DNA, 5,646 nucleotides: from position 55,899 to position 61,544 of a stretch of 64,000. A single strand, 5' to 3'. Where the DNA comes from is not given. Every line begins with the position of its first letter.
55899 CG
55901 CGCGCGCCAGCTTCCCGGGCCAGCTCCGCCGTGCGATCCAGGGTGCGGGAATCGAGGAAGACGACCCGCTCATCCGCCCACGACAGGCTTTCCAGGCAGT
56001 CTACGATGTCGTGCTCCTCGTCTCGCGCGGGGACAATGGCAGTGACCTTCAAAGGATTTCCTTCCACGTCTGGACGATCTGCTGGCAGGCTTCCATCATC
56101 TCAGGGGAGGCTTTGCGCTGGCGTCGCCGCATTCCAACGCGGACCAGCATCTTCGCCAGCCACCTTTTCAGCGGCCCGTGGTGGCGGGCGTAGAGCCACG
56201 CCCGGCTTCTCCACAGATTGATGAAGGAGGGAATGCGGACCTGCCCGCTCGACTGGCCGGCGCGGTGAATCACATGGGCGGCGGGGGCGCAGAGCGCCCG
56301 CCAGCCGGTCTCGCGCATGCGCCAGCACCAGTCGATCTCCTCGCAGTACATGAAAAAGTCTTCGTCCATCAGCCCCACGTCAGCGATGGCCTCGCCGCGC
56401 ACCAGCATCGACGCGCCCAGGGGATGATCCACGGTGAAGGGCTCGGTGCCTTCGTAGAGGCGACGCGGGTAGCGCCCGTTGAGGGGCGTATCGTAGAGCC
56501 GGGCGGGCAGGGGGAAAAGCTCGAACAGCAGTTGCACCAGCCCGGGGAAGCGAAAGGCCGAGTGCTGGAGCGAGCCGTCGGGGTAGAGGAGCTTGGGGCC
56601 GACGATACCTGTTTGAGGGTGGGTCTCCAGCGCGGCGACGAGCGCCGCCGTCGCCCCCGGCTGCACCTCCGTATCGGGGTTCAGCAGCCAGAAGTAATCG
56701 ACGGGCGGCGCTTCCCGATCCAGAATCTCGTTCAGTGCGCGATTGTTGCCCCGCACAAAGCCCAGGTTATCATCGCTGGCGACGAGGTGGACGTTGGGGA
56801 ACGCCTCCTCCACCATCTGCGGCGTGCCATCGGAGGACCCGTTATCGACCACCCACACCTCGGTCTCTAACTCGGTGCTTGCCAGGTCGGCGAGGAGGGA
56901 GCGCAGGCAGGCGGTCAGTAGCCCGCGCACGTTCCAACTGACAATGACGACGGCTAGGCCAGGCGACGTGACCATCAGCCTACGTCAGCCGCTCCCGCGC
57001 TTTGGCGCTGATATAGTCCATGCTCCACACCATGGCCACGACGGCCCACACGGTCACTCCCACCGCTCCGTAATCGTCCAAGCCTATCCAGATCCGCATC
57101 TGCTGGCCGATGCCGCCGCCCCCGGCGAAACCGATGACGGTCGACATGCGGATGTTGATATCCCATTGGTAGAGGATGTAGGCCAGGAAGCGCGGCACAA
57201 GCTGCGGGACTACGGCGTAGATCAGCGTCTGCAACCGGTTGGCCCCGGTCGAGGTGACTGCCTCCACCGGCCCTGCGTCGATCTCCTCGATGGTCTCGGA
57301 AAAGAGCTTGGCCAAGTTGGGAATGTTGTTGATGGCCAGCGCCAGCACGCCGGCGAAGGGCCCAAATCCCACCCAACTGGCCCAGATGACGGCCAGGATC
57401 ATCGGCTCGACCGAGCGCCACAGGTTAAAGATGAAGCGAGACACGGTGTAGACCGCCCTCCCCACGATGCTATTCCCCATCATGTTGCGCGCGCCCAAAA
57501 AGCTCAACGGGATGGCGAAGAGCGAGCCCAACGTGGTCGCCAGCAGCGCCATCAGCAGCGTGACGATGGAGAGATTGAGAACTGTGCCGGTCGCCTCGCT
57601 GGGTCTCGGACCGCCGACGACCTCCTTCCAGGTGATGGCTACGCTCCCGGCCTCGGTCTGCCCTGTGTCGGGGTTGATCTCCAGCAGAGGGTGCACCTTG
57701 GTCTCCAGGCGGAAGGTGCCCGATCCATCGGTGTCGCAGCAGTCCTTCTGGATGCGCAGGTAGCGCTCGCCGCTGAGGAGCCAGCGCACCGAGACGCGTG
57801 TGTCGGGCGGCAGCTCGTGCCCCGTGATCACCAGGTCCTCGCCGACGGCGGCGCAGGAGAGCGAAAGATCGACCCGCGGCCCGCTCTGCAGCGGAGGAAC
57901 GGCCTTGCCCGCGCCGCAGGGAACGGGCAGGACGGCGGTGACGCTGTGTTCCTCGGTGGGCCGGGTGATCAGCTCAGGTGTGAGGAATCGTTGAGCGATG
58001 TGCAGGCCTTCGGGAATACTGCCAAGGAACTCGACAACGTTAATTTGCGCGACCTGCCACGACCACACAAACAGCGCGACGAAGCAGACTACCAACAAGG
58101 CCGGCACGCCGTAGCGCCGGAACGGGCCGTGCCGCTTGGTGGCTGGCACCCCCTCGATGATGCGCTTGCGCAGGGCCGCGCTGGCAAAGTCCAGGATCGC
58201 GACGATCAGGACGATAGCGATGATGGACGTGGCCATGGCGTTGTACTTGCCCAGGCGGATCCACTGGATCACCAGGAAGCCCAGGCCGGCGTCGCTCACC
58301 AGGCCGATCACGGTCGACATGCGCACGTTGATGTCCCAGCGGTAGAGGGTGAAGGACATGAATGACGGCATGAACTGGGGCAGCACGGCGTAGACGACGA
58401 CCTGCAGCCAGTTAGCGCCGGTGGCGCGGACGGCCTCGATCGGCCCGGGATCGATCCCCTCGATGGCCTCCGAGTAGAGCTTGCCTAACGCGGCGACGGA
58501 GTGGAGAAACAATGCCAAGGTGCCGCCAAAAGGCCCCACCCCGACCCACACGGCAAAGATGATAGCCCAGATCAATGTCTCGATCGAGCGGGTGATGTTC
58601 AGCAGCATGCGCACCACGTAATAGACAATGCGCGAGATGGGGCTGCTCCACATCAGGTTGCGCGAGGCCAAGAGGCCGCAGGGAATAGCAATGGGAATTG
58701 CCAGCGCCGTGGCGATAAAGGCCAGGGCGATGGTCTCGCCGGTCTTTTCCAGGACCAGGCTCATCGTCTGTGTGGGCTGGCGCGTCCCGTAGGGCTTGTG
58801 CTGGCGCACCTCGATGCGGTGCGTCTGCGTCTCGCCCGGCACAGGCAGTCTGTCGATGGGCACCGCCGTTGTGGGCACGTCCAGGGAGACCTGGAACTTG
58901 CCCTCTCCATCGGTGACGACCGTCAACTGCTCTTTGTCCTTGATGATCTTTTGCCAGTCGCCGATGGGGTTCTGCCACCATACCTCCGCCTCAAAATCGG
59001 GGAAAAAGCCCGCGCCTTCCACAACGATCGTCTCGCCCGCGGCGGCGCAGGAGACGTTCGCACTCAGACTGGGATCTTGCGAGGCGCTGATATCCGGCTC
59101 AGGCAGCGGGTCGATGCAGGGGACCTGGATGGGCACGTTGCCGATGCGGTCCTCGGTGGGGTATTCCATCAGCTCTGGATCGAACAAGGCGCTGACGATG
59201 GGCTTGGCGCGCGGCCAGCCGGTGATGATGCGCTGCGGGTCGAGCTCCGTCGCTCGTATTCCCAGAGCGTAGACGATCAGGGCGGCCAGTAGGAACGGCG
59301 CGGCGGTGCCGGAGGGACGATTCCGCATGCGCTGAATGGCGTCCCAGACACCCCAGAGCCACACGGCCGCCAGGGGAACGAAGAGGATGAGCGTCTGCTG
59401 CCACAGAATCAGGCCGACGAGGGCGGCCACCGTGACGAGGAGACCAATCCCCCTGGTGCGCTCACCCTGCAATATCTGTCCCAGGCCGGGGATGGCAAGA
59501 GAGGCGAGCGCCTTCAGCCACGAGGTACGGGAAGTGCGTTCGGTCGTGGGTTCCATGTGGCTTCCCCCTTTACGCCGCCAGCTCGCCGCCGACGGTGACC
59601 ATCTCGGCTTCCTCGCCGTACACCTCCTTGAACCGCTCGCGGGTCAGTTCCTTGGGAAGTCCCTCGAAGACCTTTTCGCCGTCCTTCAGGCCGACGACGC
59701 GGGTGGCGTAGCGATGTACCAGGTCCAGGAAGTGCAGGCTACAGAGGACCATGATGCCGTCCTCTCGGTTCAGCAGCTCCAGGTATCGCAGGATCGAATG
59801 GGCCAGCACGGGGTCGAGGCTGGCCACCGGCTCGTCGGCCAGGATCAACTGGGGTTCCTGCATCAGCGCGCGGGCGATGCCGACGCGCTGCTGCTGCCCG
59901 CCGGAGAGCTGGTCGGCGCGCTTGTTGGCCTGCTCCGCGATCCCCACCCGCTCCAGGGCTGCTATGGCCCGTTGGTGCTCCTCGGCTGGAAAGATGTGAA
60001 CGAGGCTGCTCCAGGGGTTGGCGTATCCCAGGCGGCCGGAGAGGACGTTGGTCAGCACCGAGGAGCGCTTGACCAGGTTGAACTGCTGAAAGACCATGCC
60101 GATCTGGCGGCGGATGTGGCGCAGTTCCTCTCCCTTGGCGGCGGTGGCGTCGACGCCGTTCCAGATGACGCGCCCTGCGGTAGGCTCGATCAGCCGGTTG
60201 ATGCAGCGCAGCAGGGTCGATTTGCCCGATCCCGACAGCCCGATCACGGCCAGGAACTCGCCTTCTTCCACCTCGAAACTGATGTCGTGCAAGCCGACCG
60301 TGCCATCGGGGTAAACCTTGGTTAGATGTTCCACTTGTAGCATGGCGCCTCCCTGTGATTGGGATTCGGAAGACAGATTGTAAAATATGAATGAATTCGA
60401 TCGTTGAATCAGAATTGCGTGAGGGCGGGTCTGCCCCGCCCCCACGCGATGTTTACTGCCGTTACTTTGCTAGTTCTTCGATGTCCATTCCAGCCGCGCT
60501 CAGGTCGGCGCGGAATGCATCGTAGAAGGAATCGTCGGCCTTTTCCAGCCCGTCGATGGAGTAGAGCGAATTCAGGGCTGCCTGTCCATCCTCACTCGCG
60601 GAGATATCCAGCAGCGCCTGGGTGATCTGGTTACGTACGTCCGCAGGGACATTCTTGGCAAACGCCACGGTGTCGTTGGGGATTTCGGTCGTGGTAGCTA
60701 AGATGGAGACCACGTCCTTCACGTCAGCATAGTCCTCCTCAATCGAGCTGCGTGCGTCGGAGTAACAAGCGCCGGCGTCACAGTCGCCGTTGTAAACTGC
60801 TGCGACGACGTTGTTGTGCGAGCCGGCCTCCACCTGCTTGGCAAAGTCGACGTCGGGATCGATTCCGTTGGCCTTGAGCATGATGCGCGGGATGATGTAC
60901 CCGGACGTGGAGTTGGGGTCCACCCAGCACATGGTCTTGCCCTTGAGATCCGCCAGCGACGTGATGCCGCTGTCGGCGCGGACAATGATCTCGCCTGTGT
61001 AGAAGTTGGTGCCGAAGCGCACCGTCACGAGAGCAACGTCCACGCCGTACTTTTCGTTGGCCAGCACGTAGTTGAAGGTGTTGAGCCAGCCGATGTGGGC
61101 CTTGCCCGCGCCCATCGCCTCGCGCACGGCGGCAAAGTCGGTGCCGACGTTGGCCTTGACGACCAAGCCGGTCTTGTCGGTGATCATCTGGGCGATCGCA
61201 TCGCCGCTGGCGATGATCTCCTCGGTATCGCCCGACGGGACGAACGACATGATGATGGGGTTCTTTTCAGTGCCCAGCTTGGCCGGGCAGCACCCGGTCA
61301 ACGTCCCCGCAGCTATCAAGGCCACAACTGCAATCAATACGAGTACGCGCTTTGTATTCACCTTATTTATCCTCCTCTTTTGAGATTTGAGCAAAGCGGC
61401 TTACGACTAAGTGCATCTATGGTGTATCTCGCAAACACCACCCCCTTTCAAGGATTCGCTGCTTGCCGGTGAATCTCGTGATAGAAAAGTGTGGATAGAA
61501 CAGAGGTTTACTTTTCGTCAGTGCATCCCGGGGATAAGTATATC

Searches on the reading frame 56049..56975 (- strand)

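Call 40: search_protein_families(library=pfam, proteins=[window:56049-56975:-], max_evalue=0.0001)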
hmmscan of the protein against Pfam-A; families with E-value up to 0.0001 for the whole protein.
window:56049-56975:- (308 aa): 2 families
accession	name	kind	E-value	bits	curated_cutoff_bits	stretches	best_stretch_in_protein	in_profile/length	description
PF00535.33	Glycos_transf_2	-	6.7e-18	65.6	23.3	1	9-134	2-121/168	Glycosyl transferase family 2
PF13641.12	Glyco_tranf_2_3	-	4.1e-12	47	27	1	5-244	1-218/230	Glycosyltransferase like family 2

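Call 69: search_protein_families(library=ncbifam, proteins=[window:56049-56975:-], max_evalue=0.001)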
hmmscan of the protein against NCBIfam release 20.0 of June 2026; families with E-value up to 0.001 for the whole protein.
window:56049-56975:- (308 aa): 10 families
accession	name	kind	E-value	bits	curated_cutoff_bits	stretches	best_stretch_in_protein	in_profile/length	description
TIGR01556.1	rhamnosyltran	subfamily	7.6e-16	58.1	200.55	1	174-295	137-249/281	rhamnosyltransferase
TIGR03965.1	mycofact_glyco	equivalog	9.8e-12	44.5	280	1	188-241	232-284/467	mycofactocin biosynthesis glycosyltransferase MftF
NF041875.1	EPS_EpsD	equivalog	2.1e-08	34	370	1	7-83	1-77/325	exopolysaccharide biosynthesis glycosyltransferase EpsD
TIGR03937.1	PgaC_IcaA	equivalog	1.6e-06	27.4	422.3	0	5-125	45-159/407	poly-beta-1,6-N-acetyl-D-glucosamine synthase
NF038302.1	EPS_HpsE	equivalog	1.8e-05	23.9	300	1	7-58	3-54/307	hormogonium polysaccharide biosynthesis glycosyltransferase HpsE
NF050113.1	gal_furan_GlfT1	equivalog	0.00014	21.2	330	0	9-103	3-91/290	galactofuranosyltransferase GlfT1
TIGR04283.1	glyco_like_mftF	equivalog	0.00016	21.3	182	1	23-62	13-53/221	TIGR04283 family arsenosugar biosynthesis glycosyltransferase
NF045692.1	OglycostaseCruG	equivalog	0.0002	20.4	600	1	8-118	44-154/386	2'-O-glycosyltransferase CruG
NF050050.1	ProtGlycPglI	equivalog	0.00044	19.7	500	1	5-137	2-128/306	GalNAc(5)-diNAcBac-PP-undecaprenol beta-1,3-glucosyltransferase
NF007482.0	PRK10073.1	equivalog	0.00052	19.1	423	1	4-82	5-82/334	glycosyltransferase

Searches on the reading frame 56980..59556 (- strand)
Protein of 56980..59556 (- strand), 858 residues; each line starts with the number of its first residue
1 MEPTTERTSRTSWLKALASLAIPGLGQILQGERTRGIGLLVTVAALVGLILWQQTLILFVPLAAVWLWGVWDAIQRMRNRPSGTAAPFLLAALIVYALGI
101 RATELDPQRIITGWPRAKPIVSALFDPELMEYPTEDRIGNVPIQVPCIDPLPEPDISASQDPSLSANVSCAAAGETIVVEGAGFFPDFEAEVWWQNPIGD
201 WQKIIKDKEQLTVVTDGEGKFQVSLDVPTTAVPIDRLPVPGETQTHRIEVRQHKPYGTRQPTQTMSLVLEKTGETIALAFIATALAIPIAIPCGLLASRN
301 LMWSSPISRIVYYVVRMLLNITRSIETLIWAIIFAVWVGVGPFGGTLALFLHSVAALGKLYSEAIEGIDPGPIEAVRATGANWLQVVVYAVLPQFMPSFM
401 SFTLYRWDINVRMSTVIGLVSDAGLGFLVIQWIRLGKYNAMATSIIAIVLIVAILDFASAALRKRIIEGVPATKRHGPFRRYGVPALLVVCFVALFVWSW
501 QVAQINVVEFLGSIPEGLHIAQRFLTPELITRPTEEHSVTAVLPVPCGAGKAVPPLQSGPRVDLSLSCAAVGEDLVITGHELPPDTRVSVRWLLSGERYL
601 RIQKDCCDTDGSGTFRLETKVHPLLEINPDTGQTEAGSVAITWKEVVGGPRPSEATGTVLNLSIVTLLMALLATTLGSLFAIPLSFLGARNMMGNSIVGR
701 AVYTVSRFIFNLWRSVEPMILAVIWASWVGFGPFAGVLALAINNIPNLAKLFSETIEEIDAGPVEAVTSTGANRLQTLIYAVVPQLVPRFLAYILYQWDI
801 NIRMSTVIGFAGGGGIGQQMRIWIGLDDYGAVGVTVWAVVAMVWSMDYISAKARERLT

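Call 40: search_protein_families(library=pfam, proteins=[window:56980-59556:-], max_evalue=0.0001)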
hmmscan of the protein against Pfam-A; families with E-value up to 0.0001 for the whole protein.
window:56980-59556:- (858 aa): 1 family
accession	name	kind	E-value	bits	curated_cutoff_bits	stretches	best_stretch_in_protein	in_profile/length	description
PF00528.27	BPD_transp_1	-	4.4e-24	85.6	26.4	2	291-466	2-182/184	Binding-protein-dependent transport system inner membrane component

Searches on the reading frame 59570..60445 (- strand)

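Call 40: search_protein_families(library=pfam, proteins=[window:59570-60445:-], max_evalue=0.0001)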
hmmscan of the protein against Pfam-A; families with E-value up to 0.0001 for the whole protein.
window:59570-60445:- (291 aa): 4 families
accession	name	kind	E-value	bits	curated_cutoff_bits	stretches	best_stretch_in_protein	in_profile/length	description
PF00005.33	ABC_tran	-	7.4e-39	133.9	25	1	52-208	1-137/137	ABC transporter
PF13304.12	AAA_21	-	2.1e-06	28.5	27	0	65-98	2-34/304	AAA domain, putative AbiEii toxin, Type IV TA system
PF13555.12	AAA_29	-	5.1e-05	23.4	27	1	50-96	12-55/61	P-loop containing region of AAA domain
PF13191.12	AAA_16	-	7.4e-05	23.7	32.6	0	61-118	21-85/167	AAA ATPase domain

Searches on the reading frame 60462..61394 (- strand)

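Call 40: search_protein_families(library=pfam, proteins=[window:60462-61394:-], max_evalue=0.0001)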
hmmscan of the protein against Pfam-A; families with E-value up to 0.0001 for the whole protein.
window:60462-61394:- (310 aa): 3 families
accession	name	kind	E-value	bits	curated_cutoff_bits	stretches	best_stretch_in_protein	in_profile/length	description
PF12974.12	Phosphonate-bd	-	7e-67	225.8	27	1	50-291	2-242/242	ABC transporter, phosphonate, periplasmic substrate-binding protein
PF09084.16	NMT1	-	4.5e-10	40.2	20.5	1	74-212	18-149/216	NMT1/THI5 like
PF12727.12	PBP_like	-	7.5e-07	28.9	27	1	135-222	72-163/193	PBP superfamily domain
